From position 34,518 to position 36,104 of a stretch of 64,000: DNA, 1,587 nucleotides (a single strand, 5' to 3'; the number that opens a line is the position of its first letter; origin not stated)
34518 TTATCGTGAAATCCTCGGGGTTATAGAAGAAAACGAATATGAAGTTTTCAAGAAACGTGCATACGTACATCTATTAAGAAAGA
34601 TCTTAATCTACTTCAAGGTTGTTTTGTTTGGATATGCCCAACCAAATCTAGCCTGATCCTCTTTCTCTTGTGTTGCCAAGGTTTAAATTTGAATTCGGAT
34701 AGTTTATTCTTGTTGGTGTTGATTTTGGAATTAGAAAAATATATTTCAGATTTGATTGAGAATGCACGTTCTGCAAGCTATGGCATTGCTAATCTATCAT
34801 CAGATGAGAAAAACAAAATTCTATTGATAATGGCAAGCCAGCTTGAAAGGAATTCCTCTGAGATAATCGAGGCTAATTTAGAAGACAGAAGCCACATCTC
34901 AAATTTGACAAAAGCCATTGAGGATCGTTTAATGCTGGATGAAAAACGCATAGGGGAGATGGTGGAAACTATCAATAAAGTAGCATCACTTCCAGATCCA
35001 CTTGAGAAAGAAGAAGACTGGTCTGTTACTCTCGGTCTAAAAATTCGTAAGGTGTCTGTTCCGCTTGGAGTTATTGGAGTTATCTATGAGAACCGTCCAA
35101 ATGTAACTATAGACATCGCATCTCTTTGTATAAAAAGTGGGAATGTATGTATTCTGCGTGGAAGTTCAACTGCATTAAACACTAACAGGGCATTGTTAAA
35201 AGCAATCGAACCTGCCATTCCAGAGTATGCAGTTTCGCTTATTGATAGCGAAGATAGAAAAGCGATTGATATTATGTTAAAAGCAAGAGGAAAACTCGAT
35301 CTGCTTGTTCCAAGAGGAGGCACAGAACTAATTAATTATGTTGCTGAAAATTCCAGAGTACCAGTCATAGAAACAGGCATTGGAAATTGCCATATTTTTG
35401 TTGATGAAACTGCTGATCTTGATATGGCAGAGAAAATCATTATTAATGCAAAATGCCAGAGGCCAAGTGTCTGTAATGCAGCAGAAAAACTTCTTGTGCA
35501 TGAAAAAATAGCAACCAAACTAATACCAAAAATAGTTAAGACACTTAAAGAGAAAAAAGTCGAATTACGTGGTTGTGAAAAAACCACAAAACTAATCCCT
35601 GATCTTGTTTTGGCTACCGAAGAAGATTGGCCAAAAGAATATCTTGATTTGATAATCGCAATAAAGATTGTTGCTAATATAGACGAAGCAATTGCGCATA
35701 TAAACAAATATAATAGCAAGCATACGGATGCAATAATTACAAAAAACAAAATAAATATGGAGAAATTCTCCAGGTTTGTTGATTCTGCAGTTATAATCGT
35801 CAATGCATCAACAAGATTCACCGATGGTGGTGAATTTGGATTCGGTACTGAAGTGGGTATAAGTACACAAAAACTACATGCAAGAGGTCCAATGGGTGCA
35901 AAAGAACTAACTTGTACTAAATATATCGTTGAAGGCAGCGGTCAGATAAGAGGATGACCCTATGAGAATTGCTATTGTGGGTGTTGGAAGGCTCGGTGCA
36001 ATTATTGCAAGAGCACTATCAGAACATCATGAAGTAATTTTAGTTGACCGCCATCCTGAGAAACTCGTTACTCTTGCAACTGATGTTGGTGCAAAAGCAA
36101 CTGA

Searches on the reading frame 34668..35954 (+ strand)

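Call 76: search_protein_families(library=pfam, proteins=[window:34668-35954:+], max_evalue=0.00001)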
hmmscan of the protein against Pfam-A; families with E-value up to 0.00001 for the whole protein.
window:34668-35954:+ (429 aa): 1 family
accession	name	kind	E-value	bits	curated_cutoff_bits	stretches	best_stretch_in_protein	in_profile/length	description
PF00171.27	Aldedh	-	9.9e-22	77.5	23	1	26-299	31-299/461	Aldehyde dehydrogenase family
